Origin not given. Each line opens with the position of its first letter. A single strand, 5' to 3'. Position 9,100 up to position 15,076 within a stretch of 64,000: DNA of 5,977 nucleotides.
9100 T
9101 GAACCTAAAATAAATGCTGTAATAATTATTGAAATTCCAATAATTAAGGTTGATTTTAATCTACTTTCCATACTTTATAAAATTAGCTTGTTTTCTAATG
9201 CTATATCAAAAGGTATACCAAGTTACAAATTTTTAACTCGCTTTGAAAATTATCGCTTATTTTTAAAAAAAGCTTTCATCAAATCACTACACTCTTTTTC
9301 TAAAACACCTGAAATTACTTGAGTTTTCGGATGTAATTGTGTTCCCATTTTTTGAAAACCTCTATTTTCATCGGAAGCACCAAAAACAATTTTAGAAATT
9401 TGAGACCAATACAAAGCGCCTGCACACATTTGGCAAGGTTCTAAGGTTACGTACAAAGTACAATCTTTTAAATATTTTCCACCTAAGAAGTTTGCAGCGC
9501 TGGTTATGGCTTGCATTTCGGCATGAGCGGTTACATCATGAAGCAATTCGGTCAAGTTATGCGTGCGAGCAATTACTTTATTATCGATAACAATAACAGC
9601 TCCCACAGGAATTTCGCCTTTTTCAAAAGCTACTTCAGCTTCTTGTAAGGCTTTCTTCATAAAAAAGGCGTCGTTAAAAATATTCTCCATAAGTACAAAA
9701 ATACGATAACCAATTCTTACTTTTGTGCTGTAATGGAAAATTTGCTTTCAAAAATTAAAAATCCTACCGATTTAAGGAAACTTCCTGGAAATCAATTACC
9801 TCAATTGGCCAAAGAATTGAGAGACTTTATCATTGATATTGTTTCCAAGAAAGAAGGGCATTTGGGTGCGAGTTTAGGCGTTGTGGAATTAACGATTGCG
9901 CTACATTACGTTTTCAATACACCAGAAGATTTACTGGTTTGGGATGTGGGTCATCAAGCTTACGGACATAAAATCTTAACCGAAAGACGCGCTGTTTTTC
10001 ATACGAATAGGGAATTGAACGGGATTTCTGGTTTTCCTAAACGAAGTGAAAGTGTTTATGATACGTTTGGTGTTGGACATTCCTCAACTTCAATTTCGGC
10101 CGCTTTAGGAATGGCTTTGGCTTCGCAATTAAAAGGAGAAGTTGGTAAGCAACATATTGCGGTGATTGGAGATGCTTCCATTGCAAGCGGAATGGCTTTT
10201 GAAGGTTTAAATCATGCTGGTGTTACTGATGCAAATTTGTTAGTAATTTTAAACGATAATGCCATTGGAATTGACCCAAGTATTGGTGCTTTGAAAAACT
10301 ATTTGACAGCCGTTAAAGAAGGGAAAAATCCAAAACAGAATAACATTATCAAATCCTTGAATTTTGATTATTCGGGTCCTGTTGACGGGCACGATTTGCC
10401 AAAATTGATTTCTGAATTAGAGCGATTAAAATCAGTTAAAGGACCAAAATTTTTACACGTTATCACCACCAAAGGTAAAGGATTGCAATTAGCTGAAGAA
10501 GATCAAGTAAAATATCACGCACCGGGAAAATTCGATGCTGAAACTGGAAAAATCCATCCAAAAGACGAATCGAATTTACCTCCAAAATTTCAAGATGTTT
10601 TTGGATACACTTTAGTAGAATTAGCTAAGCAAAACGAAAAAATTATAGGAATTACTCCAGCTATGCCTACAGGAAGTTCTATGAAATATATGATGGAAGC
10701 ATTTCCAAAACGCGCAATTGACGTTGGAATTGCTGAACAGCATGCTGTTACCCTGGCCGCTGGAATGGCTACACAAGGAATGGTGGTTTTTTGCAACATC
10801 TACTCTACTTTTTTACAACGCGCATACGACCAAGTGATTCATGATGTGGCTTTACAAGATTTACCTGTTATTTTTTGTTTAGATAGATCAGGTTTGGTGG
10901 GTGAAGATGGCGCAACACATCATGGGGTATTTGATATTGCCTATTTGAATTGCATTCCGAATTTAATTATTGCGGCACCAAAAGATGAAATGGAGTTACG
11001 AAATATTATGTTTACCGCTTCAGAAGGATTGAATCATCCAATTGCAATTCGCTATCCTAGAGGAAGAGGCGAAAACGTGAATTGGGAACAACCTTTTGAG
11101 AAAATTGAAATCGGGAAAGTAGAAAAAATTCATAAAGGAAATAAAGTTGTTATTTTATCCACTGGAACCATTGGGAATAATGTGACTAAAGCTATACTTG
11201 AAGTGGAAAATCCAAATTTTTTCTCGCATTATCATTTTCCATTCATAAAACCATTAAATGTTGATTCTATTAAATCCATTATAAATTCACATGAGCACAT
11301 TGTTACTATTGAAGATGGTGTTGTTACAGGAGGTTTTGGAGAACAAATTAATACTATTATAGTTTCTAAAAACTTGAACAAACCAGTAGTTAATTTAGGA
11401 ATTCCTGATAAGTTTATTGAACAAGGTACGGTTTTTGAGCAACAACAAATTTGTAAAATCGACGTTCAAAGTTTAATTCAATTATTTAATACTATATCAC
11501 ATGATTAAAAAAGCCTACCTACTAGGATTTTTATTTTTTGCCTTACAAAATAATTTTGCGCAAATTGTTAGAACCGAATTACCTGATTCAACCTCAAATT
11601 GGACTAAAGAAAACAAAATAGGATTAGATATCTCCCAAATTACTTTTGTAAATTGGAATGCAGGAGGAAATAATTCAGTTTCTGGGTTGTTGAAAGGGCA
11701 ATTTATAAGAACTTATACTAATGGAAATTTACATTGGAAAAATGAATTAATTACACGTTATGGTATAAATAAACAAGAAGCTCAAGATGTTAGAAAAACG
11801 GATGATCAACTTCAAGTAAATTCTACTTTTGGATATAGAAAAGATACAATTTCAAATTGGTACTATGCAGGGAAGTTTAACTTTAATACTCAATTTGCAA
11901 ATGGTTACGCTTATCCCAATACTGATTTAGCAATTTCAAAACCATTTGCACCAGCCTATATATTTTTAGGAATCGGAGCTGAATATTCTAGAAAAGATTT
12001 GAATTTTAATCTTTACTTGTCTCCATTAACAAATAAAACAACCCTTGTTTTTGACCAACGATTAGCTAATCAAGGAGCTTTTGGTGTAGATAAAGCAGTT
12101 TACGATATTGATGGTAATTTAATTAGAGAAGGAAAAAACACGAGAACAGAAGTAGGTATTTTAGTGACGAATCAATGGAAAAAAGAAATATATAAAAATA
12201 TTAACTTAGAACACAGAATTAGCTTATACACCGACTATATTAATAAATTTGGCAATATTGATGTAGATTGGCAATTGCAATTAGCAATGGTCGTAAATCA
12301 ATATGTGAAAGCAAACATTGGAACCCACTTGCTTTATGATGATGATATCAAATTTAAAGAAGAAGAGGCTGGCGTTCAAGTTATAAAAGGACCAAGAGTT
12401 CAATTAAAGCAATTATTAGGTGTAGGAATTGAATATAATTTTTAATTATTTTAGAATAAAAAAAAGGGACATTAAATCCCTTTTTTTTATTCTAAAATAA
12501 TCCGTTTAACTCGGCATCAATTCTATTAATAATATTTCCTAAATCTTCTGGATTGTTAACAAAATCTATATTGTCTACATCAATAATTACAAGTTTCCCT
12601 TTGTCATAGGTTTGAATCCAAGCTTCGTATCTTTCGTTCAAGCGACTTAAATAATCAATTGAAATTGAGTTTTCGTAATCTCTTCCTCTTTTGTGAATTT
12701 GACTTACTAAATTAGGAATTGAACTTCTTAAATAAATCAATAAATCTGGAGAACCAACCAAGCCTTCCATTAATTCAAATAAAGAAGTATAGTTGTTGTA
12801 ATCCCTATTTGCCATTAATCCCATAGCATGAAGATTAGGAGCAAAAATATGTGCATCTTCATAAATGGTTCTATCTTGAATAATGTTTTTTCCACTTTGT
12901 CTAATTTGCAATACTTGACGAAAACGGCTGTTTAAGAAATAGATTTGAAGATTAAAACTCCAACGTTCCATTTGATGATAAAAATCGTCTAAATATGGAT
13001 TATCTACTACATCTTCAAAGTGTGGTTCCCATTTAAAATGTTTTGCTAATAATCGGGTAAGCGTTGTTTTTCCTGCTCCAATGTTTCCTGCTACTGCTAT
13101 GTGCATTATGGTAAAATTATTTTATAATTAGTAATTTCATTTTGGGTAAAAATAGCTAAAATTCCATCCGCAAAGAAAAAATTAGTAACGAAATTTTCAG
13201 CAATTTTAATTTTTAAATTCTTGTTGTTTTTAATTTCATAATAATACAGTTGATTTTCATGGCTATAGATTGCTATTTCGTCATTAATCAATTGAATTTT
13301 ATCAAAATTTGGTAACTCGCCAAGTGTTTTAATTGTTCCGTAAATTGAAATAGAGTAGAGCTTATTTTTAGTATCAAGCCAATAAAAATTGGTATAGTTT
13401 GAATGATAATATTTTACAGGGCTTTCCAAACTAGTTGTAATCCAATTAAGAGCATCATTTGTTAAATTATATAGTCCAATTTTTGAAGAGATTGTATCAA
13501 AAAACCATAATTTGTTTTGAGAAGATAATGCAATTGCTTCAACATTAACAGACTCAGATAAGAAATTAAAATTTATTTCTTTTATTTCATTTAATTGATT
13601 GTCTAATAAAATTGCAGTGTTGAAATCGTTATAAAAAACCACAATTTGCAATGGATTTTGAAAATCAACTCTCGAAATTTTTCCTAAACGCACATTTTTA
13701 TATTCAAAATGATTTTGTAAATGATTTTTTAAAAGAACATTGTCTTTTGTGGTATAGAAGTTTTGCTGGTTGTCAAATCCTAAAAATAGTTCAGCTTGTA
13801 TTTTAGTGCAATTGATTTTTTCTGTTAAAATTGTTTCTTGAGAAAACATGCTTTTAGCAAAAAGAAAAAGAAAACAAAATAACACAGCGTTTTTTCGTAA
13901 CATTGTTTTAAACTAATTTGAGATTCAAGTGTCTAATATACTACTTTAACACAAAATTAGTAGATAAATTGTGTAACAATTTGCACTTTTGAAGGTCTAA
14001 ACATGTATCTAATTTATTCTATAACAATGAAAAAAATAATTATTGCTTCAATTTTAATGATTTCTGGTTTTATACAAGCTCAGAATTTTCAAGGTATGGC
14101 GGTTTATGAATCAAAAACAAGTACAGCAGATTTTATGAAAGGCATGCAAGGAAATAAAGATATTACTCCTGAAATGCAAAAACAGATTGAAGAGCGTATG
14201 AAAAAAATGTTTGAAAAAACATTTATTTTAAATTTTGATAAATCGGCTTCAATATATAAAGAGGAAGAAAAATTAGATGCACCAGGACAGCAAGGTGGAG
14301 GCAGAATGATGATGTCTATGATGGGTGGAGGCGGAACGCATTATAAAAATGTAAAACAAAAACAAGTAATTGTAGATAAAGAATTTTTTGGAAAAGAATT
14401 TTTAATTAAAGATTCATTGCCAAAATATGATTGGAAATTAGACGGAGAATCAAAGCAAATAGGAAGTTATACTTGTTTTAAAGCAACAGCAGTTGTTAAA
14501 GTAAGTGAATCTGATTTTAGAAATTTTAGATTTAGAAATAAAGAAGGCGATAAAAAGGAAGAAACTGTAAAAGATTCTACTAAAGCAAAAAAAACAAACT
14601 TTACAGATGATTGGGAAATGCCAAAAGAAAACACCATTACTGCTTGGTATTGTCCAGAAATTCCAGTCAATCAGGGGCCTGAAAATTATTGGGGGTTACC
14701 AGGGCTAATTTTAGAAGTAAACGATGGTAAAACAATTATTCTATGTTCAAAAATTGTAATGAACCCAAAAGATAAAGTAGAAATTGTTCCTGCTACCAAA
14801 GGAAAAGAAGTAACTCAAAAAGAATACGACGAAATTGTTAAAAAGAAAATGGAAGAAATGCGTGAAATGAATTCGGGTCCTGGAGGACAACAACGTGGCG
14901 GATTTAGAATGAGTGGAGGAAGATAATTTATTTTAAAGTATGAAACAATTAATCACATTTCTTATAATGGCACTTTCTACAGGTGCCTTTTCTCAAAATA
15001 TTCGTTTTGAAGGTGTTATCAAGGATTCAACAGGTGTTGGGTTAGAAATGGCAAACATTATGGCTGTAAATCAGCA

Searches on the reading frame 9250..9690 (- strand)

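Call 22: search_protein_families(library=pfam, proteins=[window:9250-9690:-], max_evalue=0.001)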
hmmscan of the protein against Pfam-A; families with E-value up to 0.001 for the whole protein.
window:9250-9690:- (146 aa): 3 families
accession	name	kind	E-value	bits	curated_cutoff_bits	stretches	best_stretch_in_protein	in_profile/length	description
PF14437.12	MafB19-deam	-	3.8e-36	124.5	27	1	6-146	2-142/142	MafB19-like deaminase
PF00383.29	dCMP_cyt_deam_1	-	2.9e-29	101.4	25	1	7-104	4-101/102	Cytidine and deoxycytidylate deaminase zinc-binding region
PF14439.12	Bd3614-deam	-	4.3e-06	27.1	38.5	1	53-97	33-79/113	Bd3614-like deaminase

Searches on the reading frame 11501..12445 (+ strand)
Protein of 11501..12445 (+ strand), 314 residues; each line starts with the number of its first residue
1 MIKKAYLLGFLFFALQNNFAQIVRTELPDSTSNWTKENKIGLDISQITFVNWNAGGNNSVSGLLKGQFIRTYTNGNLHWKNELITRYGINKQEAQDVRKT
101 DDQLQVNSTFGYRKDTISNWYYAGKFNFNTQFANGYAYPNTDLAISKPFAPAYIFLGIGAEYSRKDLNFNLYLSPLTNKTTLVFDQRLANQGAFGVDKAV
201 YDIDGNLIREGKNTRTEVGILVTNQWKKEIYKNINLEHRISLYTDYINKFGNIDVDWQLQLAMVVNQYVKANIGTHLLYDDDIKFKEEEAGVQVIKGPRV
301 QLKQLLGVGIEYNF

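Call 23: search_protein_families(library=pfam, proteins=[window:11501-12445:+], max_evalue=0.001)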
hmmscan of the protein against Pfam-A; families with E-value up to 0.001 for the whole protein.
window:11501-12445:+ (314 aa): 1 family
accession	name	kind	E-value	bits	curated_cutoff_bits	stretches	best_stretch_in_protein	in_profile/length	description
PF11276.14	DUF3078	-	1.1e-27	96.7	25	1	44-136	1-92/92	Protein of unknown function (DUF3078)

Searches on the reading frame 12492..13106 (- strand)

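Call 22: search_protein_families(library=pfam, proteins=[window:12492-13106:-], max_evalue=0.001)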
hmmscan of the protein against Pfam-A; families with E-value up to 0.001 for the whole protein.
window:12492-13106:- (204 aa): 4 families
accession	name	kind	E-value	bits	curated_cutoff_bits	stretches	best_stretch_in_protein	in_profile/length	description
PF01712.25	dNK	-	3.5e-56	190.6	27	1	3-197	1-199/203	Deoxynucleoside kinase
PF02223.23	Thymidylate_kin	-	1.7e-05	25.1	27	0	110-177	108-174/185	Thymidylate kinase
PF13238.12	AAA_18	-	0.00017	22.5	29.4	1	3-76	1-76/128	AAA domain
PF13521.12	AAA_28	-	0.00057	20.6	27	0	3-81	2-83/164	AAA domain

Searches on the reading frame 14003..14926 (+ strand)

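Call 22: search_protein_families(library=pfam, proteins=[window:14003-14926:+], max_evalue=0.001)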
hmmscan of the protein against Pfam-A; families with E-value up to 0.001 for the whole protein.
window:14003-14926:+ (307 aa): 1 family
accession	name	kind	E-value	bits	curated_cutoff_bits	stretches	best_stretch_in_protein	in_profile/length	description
PF09697.16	Porph_ging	-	2.1e-31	108.8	25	1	144-238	1-81/81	Protein of unknown function (Porph_ging)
